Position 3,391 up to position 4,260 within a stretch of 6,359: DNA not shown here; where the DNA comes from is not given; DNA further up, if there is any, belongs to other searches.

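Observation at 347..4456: Compact uncharacterised replicon or satellite-like module: CopG-like RHH, 881-aa dual-wHTH orphan, orphan TerS-like gene, repeat-rich non-coding tract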

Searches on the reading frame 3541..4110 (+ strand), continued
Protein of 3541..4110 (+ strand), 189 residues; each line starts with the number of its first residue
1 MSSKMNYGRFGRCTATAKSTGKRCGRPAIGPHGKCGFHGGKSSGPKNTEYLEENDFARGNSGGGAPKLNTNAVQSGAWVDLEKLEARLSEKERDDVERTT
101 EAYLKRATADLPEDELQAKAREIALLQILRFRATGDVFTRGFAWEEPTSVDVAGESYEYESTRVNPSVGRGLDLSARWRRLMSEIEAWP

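Call 65: find_related_loci(query=A4, collection=metagenome_contigs, flank=8000)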
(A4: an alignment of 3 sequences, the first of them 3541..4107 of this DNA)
Query A4 (189 aa) in metagenome_contigs; peptide patterns used: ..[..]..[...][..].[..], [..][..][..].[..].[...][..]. (x = any residue, [..] = any of these).
187 stretches matched a pattern; 1 encode a relative of the query (tblastn E <= 1e-3); 1 distinct loci.
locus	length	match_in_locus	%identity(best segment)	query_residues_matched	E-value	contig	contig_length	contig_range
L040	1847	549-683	47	54-93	2e-7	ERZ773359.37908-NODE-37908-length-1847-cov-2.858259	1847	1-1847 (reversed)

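Call 71: predict_structure(alignment_id=A3)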
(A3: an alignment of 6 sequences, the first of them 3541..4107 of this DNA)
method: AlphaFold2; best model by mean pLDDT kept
length: 189 residues; sequences in the alignment: 6
mean_pLDDT: 63.2   pTM: 0.45
mean pLDDT of the five models: 63.2, 63.0, 56.9, 56.6, 54.5
residues with pLDDT >= 90: 16; 70-90: 70; 50-70: 45; < 50: 58
segments of 3 or more residues with pLDDT < 50: 1-6, 40-78, 137-139, 164-172
pLDDT, mean of each block of 10 residues (from residue 1): 47 72 73 65 35 30 29 39 76 90 90 91 83 55 61 69 48 68 80
secondary structure, 60 per line:
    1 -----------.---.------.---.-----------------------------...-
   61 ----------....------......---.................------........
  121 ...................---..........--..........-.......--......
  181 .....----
elements in order: H71-74 H81-86 H90-106 H113-139 E143-152 E155-164 H166-172 H175-185

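Call 74: fold_search(model_id=the predicted structure, library=pdb)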
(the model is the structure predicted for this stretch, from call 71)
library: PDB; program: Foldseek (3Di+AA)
matches with E <= 10: 461; with E <= 0.001: 0
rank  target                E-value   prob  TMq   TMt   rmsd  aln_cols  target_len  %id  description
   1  7jgr_B                1.3e-01  0.28  0.16  0.11  15.3       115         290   16  Structure of Drosophila ORC bound to DNA (84 bp) and Cdc6 (released 2020-09-09)
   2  9cc5_A                2.2e-01  0.33  0.21  0.27  16.4       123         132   15  De novo design of high-affinity protein binders to bio active peptide Amylin (released 2025-05-14)
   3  4rnd_A                2.7e-01  0.25  0.16  0.17  14.8       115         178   14  Crystal Structure of the subunit DF-assembly of the eukaryotic V-ATPase. (released 2014-12-10)
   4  3j9t_M                4.3e-01  0.18  0.20  0.19  26.1       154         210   10  Yeast V-ATPase state 1 (released 2015-05-13)
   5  6ha1_g                5.8e-01  0.18  0.15  0.19   9.7       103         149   16  Cryo-EM structure of a 70S Bacillus subtilis ribosome translating the ErmD leader peptide in complex with telithromyci (released 2018-08-29)
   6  4ucd_A                5.8e-01  0.12  0.14  0.13  12.3       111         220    8  N-terminal globular domain of the RSV Nucleoprotein in complex with the Nucleoprotein Phosphoprotein interaction inhib (released 2015-08-19)
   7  4rnd_C                6.2e-01  0.11  0.16  0.17  17.0       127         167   12  Crystal Structure of the subunit DF-assembly of the eukaryotic V-ATPase. (released 2014-12-10)
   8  9e71_BH               6.2e-01  0.11  0.12  0.11  10.4        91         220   22  Cryo-EM structure of the Pyrobaculum calidifontis 70S ribosome (released 2024-11-20)
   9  8rdv_GS               6.6e-01  0.12  0.15  0.16  10.2       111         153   17  Cryo-EM structure of P. urativorans 70S ribosome in complex with hibernation factor Balon, mRNA and P-site tRNA (stru (released 2024-02-21)
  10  4uc8_A                6.6e-01  0.11  0.14  0.12  12.4       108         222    8  N-terminal globular domain of the RSV Nucleoprotein in complex with C- terminal phenylalanine of the Phosphoprotein (released 2015-08-19)
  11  6sw9_H                7.0e-01  0.12  0.13  0.12  11.1       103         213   18  IC2A model of cryo-EM structure of a full archaeal ribosomal translation initiation complex devoid of aIF1 in P. abyss (released 2020-02-19)
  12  9fhl_H                7.4e-01  0.13  0.14  0.14   9.9        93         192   19  High-resolution cryo-EM structure of Saccharolobus solfataricus 30S ribosomal subunit bound to mRNA and initiator tRNA (released 2025-01-15)
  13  1hus                  7.9e-01  0.15  0.16  0.20   9.8       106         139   18  RIBOSOMAL PROTEIN S7 (released 1998-01-28)
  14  4uc6_A                7.9e-01  0.11  0.14  0.12  12.3       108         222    8  N-terminal globular domain of the RSV Nucleoprotein (released 2015-08-19)
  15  5knb_G                7.9e-01  0.10  0.14  0.15  17.4       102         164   10  Crystal structure of the 2 ADP-bound V1 complex (released 2016-11-02)
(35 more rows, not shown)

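Call 82: fold_search(model_id=the predicted structure, library=viral)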
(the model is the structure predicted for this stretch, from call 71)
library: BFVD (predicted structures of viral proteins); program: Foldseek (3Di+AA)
matches with E <= 10: 824; with E <= 0.001: 1
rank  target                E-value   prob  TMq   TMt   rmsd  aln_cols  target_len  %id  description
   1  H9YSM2                2.5e-04  1.00  0.44  0.53  10.2       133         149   22  (no name in the UniProt tables at hand)
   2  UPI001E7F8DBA         2.0e-03  1.00  0.42  0.37  13.2       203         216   14  (no name look-up for this kind of identifier)
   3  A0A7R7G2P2            1.1e-02  1.00  0.35  0.29  10.9        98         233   14  (no name in the UniProt tables at hand)
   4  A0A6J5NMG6            1.2e-02  1.00  0.35  0.28  11.2       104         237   18  Uncharacterized protein [uncultured Caudovirales phage]
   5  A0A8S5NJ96            2.1e-02  0.97  0.32  0.25  14.5       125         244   16  Uncharacterized protein [Siphoviridae sp. cttpk5]
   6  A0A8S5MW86            2.1e-02  0.93  0.31  0.35  16.2       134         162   19  Uncharacterized protein (Fragment) [Siphoviridae sp. cth2082]
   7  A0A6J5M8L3            2.3e-02  1.00  0.34  0.28  11.2        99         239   19  Uncharacterized protein [uncultured Caudovirales phage]
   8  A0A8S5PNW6            2.9e-02  0.99  0.34  0.45   9.8       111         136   14  Terminase small subunit [Siphoviridae sp. ctrgQ8]
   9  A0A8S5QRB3            3.9e-02  0.99  0.32  0.43   9.9        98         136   16  Terminase small subunit [Siphoviridae sp. ct6oU4]
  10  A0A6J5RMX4            4.4e-02  0.66  0.25  0.27  16.0       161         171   11  Phage terminase, small subunit, P27 family [uncultured Caudovirales phage]
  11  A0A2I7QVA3            5.9e-02  0.97  0.33  0.43  11.0       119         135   13  (no name in the UniProt tables at hand)
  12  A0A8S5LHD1            6.2e-02  0.33  0.18  0.11  20.2       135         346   16  KilAC domain protein [Siphoviridae sp. ctR0j7]
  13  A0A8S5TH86            6.6e-02  0.98  0.34  0.48   9.0       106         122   14  Terminase small subunit [Siphoviridae sp. ctTfn5]
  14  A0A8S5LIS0            7.5e-02  0.96  0.29  0.39  10.5       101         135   17  Terminase small subunit [Siphoviridae sp. ctfYP22]
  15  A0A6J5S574            7.9e-02  0.51  0.24  0.28  16.1       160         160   13  COG3747 Phage terminase, small subunit [uncultured Caudovirales phage]
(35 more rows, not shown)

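Call 124: search_protein_families(library=padloc, proteins=[window:3541-4107:+], max_evalue=0.01)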
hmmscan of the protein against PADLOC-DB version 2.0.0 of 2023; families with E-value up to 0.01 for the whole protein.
window:3541-4107:+ (189 aa): 0 families

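Call 125: search_protein_representatives(protein=window:3541-4107:+)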
Query: 189 residues. Proteins with E-value up to 0.001 (for the whole library): 153; up to 1e-10: 33; up to 1e-30: 3. The best 150 are listed.
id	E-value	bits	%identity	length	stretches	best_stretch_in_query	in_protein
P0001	5.8e-121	417.2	100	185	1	5-189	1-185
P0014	6.5e-39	149.7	48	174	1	16-189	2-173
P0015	1.1e-33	132.6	45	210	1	6-189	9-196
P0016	2.1e-28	115.4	38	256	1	5-185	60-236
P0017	2.6e-27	111.8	40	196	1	9-188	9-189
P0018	1.2e-26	109.7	51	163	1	5-114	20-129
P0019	1.2e-24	103.2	43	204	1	7-186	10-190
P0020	2.7e-23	98.8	43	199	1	11-184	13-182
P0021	4.6e-23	98.0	42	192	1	11-189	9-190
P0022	5.6e-23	97.7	46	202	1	11-189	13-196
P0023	8.2e-23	97.2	59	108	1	5-85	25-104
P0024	1.1e-22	96.8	42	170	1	30-189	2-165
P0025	1.2e-22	96.6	41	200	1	30-186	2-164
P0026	1.2e-19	86.9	48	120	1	15-115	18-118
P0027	3.6e-19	85.3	39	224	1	10-185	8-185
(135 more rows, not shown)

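Call 128: find_related_loci(query=A6, collection=viral_contigs, flank=7000)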
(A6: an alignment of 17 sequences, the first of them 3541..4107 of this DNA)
Query A6 (189 aa) in viral_contigs; peptide patterns used: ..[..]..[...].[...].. (x = any residue, [..] = any of these).
183 stretches matched a pattern; 5 encode a relative of the query (tblastn E <= 1e-3); 5 distinct loci.
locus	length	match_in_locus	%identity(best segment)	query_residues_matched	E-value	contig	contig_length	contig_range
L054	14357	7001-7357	29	32-155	2e-9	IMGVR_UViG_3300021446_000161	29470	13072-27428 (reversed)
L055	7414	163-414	32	52-142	8e-9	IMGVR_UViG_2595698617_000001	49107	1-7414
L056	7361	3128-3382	29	52-143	8e-8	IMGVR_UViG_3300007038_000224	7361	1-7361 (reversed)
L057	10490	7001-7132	48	54-99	1e-5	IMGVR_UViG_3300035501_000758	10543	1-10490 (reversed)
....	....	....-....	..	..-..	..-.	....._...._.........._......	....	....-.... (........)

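Call 129: find_encoding_contigs(protein=P0020, flank=8000, max_places=3)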
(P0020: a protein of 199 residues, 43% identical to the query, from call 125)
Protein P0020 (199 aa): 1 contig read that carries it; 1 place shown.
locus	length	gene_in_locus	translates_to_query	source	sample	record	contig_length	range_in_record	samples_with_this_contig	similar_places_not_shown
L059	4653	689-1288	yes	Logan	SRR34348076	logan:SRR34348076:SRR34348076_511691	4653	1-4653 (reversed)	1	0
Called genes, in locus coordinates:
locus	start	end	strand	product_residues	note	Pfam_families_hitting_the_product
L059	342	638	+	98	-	-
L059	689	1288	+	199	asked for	-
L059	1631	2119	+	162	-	-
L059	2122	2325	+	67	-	-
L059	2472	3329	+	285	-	-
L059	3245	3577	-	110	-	-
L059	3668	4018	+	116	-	-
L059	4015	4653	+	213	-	?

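Call 130: find_encoding_contigs(protein=P0015, flank=8000, max_places=2)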
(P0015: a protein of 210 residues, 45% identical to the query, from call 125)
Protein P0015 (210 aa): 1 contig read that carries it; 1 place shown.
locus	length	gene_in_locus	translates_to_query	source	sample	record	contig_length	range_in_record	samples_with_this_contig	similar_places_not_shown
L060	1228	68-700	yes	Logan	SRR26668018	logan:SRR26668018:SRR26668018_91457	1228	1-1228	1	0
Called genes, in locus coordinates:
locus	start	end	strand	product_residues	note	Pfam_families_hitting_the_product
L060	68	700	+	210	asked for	-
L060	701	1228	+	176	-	?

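Call 131: find_encoding_contigs(protein=P0017, flank=8000, max_places=2)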
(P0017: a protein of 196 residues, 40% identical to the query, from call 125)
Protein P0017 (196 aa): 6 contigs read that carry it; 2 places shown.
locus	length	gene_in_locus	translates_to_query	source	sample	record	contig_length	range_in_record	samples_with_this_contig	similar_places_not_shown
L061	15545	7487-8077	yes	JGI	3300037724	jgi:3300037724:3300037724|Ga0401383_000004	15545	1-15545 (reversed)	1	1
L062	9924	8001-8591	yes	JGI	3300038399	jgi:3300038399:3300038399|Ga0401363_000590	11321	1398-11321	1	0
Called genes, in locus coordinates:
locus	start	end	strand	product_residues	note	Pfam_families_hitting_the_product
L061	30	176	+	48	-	-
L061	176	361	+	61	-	-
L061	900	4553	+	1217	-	PF09250:Prim-Pol, PF06048:DUF927 (weak)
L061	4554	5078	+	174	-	-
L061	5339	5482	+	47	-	PF24434:DUF7557 (weak)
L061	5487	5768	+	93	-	-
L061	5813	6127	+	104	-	-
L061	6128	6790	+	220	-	-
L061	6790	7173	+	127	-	-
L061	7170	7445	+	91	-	-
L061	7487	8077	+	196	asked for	-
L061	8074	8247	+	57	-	-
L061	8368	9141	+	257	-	-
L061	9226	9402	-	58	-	-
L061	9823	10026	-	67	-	-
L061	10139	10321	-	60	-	-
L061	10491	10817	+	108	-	PF12802:MarR_2, PF12840:HTH_20 (weak), PF13412:HTH_24 (weak), PF01022:HTH_5 (weak)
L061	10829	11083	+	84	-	PF05016:ParE_toxin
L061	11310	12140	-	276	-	-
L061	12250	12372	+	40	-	-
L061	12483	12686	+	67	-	-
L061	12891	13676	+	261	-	-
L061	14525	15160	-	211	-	PF26404:DUF8102 (faint)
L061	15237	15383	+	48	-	-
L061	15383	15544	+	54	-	?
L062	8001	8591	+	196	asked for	-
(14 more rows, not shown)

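Call 132: find_encoding_contigs(protein=P0019, flank=8000, max_places=2)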
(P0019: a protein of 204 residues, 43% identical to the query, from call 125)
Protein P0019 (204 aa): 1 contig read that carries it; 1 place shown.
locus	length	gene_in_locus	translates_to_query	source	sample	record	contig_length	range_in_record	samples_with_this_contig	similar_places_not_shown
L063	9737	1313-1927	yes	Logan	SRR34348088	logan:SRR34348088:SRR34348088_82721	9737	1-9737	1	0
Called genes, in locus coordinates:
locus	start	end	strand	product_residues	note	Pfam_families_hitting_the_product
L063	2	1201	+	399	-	?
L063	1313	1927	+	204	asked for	-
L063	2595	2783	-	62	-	-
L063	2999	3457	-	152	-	-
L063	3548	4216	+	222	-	-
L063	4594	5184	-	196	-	PF10633:NPCBM_assoc (weak)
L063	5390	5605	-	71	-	-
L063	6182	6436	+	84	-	PF25213:HVO_A0261_N (faint), PF01978:TrmB (faint), PF13412:HTH_24 (weak), PF09339:HTH_IclR, PF12840:HTH_20 (weak)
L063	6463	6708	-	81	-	-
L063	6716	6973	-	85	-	-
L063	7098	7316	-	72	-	-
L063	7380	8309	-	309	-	-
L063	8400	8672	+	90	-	-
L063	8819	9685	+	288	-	-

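Call 133: find_encoding_contigs(protein=P0016, flank=8000, max_places=2)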
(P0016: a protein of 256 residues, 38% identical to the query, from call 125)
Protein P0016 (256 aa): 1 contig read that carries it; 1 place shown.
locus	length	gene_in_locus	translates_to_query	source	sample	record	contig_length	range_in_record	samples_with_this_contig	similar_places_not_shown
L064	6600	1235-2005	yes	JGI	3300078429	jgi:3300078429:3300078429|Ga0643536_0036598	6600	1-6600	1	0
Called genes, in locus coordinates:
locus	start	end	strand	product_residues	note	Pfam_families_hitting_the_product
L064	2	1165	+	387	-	?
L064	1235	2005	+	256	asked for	-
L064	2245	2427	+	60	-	-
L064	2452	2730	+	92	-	-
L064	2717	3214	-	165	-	-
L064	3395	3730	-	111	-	-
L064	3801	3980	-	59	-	-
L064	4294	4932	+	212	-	PF01881:Cas_Cas6_C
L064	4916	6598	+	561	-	?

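Call 135: search_protein_families(library=phrogs, proteins=[L060:701-1228:+, L059:1631-2119:+, L059:2472-3329:+, L059:4015-4653:+, L064:4916-6598:+, L063:2-1201:+, L064:2-1165:+, L061:8368-9141:+, L063:7380-8309:-, L061:900-4553:+], max_evalue=0.001)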
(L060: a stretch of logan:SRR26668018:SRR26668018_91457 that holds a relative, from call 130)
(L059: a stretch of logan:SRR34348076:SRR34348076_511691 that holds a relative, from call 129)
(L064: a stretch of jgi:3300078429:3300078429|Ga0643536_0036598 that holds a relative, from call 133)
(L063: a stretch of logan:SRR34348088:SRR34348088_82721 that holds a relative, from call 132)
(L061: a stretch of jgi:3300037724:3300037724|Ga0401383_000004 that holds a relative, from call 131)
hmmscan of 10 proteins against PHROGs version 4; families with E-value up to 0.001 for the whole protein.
L060:701-1228:+ (176 aa): 0 families

L059:1631-2119:+ (162 aa): 0 families

L059:2472-3329:+ (285 aa): 0 families

L059:4015-4653:+ (213 aa): 2 families
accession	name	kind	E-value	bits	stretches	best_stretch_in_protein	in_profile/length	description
phrog_1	-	integration and excision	5.4e-17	63.3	1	13-167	170-317/611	integrase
phrog_216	-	integration and excision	3.5e-07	30.6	1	78-173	16-111/301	integrase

L064:4916-6598:+ (561 aa): 0 families

L063:2-1201:+ (399 aa): 13 families
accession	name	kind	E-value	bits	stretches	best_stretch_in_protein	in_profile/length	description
phrog_15478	-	tail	3.7e-19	69.8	1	61-382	126-422/456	tail length tape measure protein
phrog_991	-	tail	2.1e-18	66.4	1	50-395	574-915/1966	tail length tape measure protein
phrog_58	-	tail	1.9e-16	60.6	1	40-308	557-967/1544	tail length tape measure protein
phrog_305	-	tail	3.3e-13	50.2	1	7-309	380-652/1001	tail length tape measure protein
phrog_1535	-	tail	7.3e-10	38.6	1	19-357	689-1089/1152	tail length tape measure protein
phrog_1272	-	tail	6e-09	35.2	1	19-305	536-821/1606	tail length tape measure protein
phrog_8125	-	tail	1.3e-08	35.4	1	29-281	255-482/578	tail length tape measure protein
phrog_5493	-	tail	1e-07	31.7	1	28-312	623-911/1102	tail length tape measure protein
phrog_4197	-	tail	2.4e-06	26.5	1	163-357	989-1197/1783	tail length tape measure protein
phrog_4200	-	tail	4.1e-05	23.3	1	50-276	367-572/732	tail length tape measure protein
phrog_1204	-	tail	4.4e-05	22.5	1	34-301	739-975/1483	tail protein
phrog_8927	-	tail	0.00015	20.9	1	41-358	667-949/1619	tail length tape measure protein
phrog_17020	-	unknown function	0.00028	21.2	1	155-322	61-233/353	-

L064:2-1165:+ (387 aa): 0 families

L061:8368-9141:+ (257 aa): 1 family
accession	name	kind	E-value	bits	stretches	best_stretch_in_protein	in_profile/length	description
phrog_21336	-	unknown function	1.8e-05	25.4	1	215-256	23-65/200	-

L063:7380-8309:- (309 aa): 2 families
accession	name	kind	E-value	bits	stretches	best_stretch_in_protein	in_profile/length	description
phrog_168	-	DNA, RNA and nucleotide metabolism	5.7e-08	33.8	1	54-244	17-185/314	clamp loader of DNA polymerase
phrog_296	-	integration and excision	0.00025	20.9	1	33-230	272-465/626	DNA transposition protein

L061:900-4553:+ (1217 aa): 3 families
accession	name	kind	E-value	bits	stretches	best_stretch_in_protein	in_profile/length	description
phrog_26824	-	unknown function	5.1e-09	35.8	1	602-713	495-609/868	-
phrog_1139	-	DNA, RNA and nucleotide metabolism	7.1e-07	28.6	1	451-794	395-728/895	DNA primase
phrog_16345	-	DNA, RNA and nucleotide metabolism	3.1e-05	23.2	1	583-669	566-653/972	primase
